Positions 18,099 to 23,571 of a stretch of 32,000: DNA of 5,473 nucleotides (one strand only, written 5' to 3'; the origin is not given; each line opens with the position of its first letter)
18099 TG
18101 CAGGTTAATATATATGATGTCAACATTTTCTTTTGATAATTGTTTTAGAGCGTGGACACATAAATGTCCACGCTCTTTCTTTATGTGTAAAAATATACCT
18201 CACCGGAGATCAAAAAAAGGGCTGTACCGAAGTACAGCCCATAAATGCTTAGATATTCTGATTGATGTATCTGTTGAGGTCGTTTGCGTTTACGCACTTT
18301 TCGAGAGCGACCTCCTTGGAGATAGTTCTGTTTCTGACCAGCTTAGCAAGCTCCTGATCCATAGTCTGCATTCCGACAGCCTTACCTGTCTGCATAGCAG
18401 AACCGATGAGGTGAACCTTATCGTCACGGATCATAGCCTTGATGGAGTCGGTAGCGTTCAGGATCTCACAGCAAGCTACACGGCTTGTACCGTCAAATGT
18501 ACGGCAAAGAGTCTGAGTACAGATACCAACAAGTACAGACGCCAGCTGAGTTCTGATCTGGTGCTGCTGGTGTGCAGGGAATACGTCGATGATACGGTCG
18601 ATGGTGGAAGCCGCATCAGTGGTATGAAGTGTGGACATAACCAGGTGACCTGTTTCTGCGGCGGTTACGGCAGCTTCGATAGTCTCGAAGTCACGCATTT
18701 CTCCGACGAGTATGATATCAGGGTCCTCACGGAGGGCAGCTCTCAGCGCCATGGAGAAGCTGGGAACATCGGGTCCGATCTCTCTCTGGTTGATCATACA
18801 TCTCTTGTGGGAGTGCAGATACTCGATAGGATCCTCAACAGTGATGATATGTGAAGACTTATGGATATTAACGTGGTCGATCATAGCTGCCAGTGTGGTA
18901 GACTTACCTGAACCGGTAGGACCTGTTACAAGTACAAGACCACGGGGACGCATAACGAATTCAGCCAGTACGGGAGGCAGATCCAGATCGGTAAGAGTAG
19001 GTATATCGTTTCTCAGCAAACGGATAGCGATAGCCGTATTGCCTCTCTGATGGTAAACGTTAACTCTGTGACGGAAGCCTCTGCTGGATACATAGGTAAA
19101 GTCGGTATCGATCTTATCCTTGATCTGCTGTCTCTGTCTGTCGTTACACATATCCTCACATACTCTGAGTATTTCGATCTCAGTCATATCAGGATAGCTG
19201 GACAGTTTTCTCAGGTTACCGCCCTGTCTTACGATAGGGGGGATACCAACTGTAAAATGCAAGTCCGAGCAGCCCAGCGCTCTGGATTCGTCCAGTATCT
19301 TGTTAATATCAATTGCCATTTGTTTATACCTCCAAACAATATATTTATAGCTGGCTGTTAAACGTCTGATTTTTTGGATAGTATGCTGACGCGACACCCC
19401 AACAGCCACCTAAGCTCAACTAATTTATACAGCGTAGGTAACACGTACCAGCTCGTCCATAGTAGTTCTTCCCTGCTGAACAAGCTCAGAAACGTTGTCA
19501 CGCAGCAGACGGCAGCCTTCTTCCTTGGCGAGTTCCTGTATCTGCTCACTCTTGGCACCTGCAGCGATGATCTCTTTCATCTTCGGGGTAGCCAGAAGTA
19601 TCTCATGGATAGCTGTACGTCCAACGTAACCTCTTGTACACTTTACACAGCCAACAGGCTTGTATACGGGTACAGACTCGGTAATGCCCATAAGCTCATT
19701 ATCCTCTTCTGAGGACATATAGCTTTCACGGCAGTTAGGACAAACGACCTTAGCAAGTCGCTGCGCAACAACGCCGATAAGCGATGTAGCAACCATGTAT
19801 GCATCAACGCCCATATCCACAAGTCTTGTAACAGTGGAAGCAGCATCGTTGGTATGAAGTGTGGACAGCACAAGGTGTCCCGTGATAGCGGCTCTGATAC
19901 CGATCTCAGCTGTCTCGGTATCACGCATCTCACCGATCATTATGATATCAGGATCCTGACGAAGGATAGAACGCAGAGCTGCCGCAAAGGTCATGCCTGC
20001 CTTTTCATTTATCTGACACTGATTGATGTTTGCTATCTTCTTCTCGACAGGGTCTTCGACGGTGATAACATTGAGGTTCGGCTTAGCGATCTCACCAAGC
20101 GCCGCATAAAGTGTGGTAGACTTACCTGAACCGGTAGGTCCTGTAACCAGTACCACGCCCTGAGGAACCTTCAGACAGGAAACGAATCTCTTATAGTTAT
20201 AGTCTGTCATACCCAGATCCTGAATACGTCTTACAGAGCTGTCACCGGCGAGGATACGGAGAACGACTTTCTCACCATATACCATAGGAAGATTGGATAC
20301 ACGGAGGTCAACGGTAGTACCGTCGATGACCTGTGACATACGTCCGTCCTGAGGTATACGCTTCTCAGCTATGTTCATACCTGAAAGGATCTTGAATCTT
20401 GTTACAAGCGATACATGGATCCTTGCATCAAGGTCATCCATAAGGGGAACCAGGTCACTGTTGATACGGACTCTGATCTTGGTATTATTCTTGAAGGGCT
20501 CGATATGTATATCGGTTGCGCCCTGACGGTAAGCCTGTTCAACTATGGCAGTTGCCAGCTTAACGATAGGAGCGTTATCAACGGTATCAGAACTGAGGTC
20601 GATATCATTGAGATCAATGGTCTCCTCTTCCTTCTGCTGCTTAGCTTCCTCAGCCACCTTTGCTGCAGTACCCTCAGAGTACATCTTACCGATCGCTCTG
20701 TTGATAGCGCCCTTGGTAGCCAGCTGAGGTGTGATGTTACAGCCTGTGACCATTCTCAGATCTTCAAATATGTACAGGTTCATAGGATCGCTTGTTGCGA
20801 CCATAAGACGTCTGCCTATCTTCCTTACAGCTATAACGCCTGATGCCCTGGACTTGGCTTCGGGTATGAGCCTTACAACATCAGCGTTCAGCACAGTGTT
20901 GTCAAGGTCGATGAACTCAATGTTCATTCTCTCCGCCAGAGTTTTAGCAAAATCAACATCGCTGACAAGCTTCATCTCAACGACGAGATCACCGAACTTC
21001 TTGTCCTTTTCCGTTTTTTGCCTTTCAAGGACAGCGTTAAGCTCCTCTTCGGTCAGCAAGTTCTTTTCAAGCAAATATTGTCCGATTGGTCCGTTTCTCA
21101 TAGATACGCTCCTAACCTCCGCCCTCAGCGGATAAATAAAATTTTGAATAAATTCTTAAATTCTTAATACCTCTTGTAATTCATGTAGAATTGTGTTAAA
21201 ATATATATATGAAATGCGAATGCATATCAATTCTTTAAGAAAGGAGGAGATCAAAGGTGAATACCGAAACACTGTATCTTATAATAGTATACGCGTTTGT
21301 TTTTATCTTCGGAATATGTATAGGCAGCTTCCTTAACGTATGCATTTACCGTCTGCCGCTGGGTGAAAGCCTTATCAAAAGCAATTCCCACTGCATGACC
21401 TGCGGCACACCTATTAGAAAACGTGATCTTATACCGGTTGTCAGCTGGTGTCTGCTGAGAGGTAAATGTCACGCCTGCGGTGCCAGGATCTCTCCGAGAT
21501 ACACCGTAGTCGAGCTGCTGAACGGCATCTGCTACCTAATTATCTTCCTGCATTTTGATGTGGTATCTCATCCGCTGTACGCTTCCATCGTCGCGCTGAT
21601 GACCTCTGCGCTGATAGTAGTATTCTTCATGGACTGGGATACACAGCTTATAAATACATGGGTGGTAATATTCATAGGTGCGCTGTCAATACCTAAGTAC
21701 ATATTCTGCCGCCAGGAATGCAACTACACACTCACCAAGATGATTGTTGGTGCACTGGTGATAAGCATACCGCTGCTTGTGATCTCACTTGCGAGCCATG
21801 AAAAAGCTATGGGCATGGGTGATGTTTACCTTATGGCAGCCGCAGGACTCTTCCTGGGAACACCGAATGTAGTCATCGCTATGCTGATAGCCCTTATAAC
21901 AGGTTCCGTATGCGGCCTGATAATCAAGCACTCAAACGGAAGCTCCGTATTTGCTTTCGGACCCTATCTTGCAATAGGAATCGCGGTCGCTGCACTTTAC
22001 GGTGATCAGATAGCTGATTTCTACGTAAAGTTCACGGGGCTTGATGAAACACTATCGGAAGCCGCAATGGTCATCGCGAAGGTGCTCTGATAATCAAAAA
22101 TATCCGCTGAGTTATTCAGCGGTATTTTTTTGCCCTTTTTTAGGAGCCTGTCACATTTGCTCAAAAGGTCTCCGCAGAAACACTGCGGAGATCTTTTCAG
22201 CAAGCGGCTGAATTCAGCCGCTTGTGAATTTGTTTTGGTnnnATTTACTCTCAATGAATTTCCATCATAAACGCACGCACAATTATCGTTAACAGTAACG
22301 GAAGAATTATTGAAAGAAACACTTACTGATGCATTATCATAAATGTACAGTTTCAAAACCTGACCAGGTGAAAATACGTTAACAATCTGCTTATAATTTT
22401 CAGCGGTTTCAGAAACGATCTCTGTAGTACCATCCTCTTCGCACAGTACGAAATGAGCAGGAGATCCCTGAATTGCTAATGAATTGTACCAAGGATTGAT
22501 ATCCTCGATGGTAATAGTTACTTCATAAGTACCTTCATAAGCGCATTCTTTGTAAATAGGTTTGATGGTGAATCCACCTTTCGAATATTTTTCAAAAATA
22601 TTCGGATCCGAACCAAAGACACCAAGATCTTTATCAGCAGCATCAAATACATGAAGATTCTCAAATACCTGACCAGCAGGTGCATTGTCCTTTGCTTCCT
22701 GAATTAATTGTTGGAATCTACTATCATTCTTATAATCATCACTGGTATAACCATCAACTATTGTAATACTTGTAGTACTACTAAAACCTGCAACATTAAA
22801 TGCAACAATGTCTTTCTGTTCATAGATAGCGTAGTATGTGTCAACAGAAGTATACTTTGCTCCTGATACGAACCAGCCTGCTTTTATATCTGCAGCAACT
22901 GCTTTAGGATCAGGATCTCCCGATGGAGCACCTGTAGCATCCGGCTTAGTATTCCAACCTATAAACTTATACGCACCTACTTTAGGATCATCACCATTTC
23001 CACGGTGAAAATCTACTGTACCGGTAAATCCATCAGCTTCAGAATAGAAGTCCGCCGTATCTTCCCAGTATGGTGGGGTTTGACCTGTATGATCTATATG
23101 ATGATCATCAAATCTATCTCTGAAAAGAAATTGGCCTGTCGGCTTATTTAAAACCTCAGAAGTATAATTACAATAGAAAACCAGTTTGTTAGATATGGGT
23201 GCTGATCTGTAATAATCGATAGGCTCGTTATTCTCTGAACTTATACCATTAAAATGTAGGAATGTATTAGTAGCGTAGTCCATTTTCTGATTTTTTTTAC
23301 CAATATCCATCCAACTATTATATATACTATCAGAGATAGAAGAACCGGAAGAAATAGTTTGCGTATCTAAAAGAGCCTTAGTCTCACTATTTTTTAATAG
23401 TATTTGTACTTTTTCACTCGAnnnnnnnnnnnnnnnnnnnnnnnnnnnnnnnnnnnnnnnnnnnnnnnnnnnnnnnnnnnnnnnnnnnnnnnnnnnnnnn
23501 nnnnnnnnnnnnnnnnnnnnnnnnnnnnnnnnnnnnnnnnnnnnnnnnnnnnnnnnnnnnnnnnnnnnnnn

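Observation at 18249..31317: Complete Gram-positive type IV pilus machine with a retraction ATPase but no conventional major pilin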

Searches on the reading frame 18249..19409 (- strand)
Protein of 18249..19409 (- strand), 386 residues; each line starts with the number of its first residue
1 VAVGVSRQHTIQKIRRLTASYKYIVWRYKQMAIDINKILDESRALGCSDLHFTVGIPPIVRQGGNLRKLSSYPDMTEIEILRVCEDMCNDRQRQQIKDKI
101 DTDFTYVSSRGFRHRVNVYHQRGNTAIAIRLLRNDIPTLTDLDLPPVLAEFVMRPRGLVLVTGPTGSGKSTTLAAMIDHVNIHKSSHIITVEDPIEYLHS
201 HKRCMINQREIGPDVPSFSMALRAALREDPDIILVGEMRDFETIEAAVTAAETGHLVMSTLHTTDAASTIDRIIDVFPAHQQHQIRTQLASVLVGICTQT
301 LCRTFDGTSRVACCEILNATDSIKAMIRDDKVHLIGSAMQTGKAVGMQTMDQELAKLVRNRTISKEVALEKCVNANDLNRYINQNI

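Call 7: search_protein_families(library=pfam, proteins=[window:18249-19409:-], max_evalue=0.01)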
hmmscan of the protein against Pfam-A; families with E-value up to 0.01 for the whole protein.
window:18249-19409:- (386 aa): 11 families
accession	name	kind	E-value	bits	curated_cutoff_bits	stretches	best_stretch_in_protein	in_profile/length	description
PF00437.27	T2SSE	-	2.6e-47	161.7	24.9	1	146-360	132-332/370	Type II/IV secretion system protein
PF13555.12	AAA_29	-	6.6e-05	23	27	1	152-177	18-43/61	P-loop containing region of AAA domain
PF13401.12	AAA_22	-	0.00019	22.2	27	1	155-192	4-40/130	AAA domain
PF13191.12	AAA_16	-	0.00041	21.3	32.6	1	154-192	21-57/167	AAA ATPase domain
PF12775.13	AAA_7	-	0.00056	19.9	25.8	0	148-184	25-61/181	P-loop containing dynein motor region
PF25199.1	nSTAND_NTPase5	-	0.0014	18.9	34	1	155-197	40-82/145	Novel STAND NTPase 5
PF13476.12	AAA_23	-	0.0017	19.4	27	1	155-176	18-39/201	AAA domain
PF01580.24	FtsK_SpoIIIE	-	0.0031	17.4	24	0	157-177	40-60/221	FtsK/SpoIIIE family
PF00265.24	TK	-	0.0036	17.6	20.6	0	158-278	3-128/176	Thymidine kinase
PF20720.3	nSTAND3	-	0.004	17.3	27.2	0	155-194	16-54/155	Novel STAND NTPase 3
PF13604.12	AAA_30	-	0.0041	17.3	27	0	148-180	10-42/191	AAA domain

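Call 8: search_protein_families(library=ncbifam, proteins=[window:18249-19409:-], max_evalue=0.01)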
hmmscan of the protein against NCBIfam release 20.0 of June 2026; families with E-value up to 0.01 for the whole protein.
window:18249-19409:- (386 aa): 22 families
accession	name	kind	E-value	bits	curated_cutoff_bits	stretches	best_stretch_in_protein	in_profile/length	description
TIGR01420.1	pilT_fam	subfamily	3.3e-134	447.5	319.1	1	35-376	2-342/343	PilT/PilU family type 4a pilus ATPase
TIGR02525.1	plasmid_TraJ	equivalog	2e-51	175.1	368.3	1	101-339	87-334/372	plasmid transfer ATPase TraJ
TIGR02533.1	type_II_gspE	equivalog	4.5e-44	150.9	630.25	1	148-303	235-380/486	type II secretion system ATPase GspE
TIGR02538.1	type_IV_pilB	equivalog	9.5e-42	143.3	675.65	1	148-276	308-432/564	type IV-A pilus assembly ATPase PilB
TIGR02524.1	dot_icm_DotB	equivalog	2.3e-41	142.2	463.3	1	35-365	6-347/358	Dot/Icm type IV secretion system ATPase DotB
NF041000.1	ATPase_ComGA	equivalog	3.6e-39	134.4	300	1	112-302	80-265/267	competence type IV pilus ATPase ComGA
NF053534.1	T4PilAsmATPsTfpB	equivalog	6.8e-38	130.4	850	1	150-306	330-476/584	type IV pilus assembly ATPase TfpB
NF007755.0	PRK10436.1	equivalog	1.1e-37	129.8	617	1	125-305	182-358/465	type II secretion system protein GspE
NF058587.1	archaellum_moto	equivalog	3.7e-20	72.2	550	1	159-273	278-393/527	archaellum flagellar ATPase motor FlaI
TIGR02782.1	TrbB_P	equivalog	5.1e-15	55.5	304.55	1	155-287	135-266/303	P-type conjugative transfer ATPase TrbB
TIGR03819.1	heli_sec_ATPase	hypoth_equivalog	1.4e-14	54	373.15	1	123-273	138-297/340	TadA family conjugal transfer-associated ATPase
TIGR02788.1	VirB11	equivalog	2.6e-13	49.7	249.95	1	154-279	142-268/308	P-type DNA transfer ATPase VirB11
NF010469.0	PRK13894.1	subfamily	9.8e-13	48.1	508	1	157-282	150-273/320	conjugal transfer ATPase TrbB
NF053672.1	bindosome_BasE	exception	5.1e-12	45.3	1000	1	150-296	264-410/512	bindosome assembly system ATPase subunit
NF010425.0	PRK13851.1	equivalog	4.1e-11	42.3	461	1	143-275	150-282/344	type IV secretion system protein VirB11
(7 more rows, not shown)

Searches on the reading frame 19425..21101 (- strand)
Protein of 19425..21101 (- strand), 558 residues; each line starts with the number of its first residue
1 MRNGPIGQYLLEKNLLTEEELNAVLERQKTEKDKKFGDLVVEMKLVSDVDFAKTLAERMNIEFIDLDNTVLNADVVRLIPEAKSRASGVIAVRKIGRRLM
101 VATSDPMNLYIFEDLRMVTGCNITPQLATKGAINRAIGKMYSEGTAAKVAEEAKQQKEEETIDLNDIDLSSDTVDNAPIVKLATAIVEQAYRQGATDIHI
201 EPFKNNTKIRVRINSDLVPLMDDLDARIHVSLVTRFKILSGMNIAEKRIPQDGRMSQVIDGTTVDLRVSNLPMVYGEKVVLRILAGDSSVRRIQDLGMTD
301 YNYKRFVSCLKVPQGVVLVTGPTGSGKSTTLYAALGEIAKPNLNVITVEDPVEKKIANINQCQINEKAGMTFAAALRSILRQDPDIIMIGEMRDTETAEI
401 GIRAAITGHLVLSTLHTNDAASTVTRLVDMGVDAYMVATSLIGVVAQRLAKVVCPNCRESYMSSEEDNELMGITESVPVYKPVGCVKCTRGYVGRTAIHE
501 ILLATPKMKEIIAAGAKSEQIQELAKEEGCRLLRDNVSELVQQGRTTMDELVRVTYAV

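Call 7: search_protein_families(library=pfam, proteins=[window:19425-21101:-], max_evalue=0.01)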
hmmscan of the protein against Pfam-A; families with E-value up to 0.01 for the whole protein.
window:19425-21101:- (558 aa): 8 families
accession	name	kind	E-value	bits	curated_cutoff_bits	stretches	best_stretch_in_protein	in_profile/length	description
PF00437.27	T2SSE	-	5.1e-127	424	24.9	1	174-553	3-370/370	Type II/IV secretion system protein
PF05157.20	MshEN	-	1.1e-16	61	23.1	1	60-145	2-88/90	MshEN domain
PF25199.1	nSTAND_NTPase5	-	3.4e-06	27.4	34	1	314-361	41-89/145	Novel STAND NTPase 5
PF13555.12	AAA_29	-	0.00065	19.8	27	1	313-333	21-41/61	P-loop containing region of AAA domain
PF20720.3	nSTAND3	-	0.0031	17.6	27.2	1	303-353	7-56/155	Novel STAND NTPase 3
PF13191.12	AAA_16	-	0.0034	18.4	32.6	1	315-347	25-55/167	AAA ATPase domain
PF13173.12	AAA_14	-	0.0037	17.7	27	0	315-398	3-77/129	AAA domain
PF13401.12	AAA_22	-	0.0049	17.6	27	0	314-357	5-48/130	AAA domain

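Call 8: search_protein_families(library=ncbifam, proteins=[window:19425-21101:-], max_evalue=0.01)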
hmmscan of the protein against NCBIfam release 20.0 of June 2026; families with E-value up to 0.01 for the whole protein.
window:19425-21101:- (558 aa): 25 families
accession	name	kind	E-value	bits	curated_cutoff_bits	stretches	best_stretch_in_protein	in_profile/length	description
TIGR02538.1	type_IV_pilB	equivalog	3e-160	534.5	675.65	1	6-556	2-563/564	type IV-A pilus assembly ATPase PilB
TIGR02533.1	type_II_gspE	equivalog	4.2e-158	527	630.25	1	82-555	7-486/486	type II secretion system ATPase GspE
NF053534.1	T4PilAsmATPsTfpB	equivalog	2.7e-130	435.5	850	1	47-555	64-582/584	type IV pilus assembly ATPase TfpB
NF007755.0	PRK10436.1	equivalog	5.5e-130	434.1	617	1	90-555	20-459/465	type II secretion system protein GspE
NF041000.1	ATPase_ComGA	equivalog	1.4e-79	266.9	300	1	185-451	2-266/267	competence type IV pilus ATPase ComGA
TIGR01420.1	pilT_fam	subfamily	2e-55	188.4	319.1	2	185-451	4-269/343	PilT/PilU family type 4a pilus ATPase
TIGR02525.1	plasmid_TraJ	equivalog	7.2e-25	87.7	368.3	1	281-430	122-272/372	plasmid transfer ATPase TraJ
TIGR02524.1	dot_icm_DotB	equivalog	4.4e-21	75.5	463.3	1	311-429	131-258/358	Dot/Icm type IV secretion system ATPase DotB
NF058587.1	archaellum_moto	equivalog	2.7e-16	59.4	550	1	289-429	250-395/527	archaellum flagellar ATPase motor FlaI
TIGR02788.1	VirB11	equivalog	4.9e-16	58.6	249.95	1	302-434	132-269/308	P-type DNA transfer ATPase VirB11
TIGR02782.1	TrbB_P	equivalog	1.6e-15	57.2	304.55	1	316-430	138-255/303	P-type conjugative transfer ATPase TrbB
TIGR03819.1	heli_sec_ATPase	hypoth_equivalog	3.4e-14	52.8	373.15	1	231-453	98-323/340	TadA family conjugal transfer-associated ATPase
NF010469.0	PRK13894.1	subfamily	2.1e-13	50.3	508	1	316-428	151-265/320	conjugal transfer ATPase TrbB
NF008411.1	PRK11234.1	equivalog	2.8e-13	49.2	1170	1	2-157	480-633/723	cyclic di-3',5'-guanylate-activated glycosyltransferase NfrB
NF010407.0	PRK13833.1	subfamily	1.8e-12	47.3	499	1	317-434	147-266/323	conjugal transfer protein TrbB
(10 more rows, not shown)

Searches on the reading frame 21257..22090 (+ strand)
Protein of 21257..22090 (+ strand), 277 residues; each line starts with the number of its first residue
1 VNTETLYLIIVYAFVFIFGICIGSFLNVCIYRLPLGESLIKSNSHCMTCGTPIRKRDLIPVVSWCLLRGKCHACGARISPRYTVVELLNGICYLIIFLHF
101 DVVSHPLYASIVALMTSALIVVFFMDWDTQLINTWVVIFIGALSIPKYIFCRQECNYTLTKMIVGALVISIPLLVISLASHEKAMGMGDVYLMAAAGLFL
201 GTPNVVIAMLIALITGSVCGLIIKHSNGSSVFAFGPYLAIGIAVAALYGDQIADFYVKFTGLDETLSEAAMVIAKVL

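Call 7: search_protein_families(library=pfam, proteins=[window:21257-22090:+], max_evalue=0.01)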
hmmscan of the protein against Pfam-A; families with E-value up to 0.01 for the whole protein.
window:21257-22090:+ (277 aa): 3 families
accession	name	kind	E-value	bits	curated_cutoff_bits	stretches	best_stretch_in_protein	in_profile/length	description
PF06750.18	A24_N_bact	-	8.6e-33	112.7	23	1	17-100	1-84/84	Bacterial Peptidase A24 N-terminal domain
PF01478.23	Peptidase_A24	-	1.1e-11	45.5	26.5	1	114-221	2-104/104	Type IV leader peptidase family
PF24461.1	DUF7576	-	0.0072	16.6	27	0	43-64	17-38/60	Family of unknown function (DUF7576)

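Call 8: search_protein_families(library=ncbifam, proteins=[window:21257-22090:+], max_evalue=0.01)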
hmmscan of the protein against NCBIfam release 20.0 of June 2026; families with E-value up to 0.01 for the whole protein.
window:21257-22090:+ (277 aa): 0 families

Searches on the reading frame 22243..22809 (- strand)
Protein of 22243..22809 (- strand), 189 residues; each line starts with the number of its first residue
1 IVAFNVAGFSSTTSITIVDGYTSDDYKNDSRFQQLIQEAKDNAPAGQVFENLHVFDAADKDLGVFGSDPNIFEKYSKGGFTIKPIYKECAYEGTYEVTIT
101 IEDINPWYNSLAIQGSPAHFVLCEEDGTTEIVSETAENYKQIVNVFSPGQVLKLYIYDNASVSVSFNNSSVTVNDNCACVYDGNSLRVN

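Call 49: search_protein_families(library=pfam, proteins=[window:22243-22809:-], max_evalue=10)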
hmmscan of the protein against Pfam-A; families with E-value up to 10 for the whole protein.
seq(189 aa): 1 family
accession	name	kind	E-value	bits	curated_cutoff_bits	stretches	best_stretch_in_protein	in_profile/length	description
PF24893.1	DUF7743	-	0.2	11.8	27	1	139-177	61-101/120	Domain of unknown function (DUF7743)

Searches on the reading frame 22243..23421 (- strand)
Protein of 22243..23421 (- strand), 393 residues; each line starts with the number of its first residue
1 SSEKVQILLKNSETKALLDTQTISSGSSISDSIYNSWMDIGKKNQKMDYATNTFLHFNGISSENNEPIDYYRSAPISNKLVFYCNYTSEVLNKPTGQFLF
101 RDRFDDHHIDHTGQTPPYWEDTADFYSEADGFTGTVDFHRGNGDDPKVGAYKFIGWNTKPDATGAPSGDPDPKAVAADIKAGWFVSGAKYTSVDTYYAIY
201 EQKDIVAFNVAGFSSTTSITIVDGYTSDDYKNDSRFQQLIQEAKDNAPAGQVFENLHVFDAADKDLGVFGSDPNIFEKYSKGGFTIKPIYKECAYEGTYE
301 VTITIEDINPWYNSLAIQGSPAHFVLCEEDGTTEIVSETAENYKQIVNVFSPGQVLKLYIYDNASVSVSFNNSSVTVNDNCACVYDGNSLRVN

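Call 86: find_homologous_proteins(query=window:22243-23421:-, max_evalue=0.01)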
Query seq(393 aa) (393 aa): 9 proteins with E <= 0.01 among 1892 candidates.
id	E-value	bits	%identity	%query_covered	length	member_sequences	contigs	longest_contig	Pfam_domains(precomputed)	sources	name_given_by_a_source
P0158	7.0e-243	824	100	91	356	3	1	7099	-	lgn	-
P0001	3.7e-174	597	71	100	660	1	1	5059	PF07963.18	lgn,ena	-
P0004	1.1e-147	510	65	100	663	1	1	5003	PF07963.18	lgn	-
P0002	1.1e-122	428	55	98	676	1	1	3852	PF07963.18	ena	-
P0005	7.8e-122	425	56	99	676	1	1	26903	PF07963.18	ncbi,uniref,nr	ncbi:prepilin-type N-terminal cleavage/methylation domain-containing protein [Ruminococcus sp.]|unir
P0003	4.2e-116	406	53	98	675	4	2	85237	PF07963.18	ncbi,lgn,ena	-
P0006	8.0e-93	330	46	98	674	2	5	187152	PF07963.18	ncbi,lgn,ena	-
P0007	9.4e-92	326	47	98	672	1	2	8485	PF07963.18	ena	-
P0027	5.7e-16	77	27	86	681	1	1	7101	PF07963.18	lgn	-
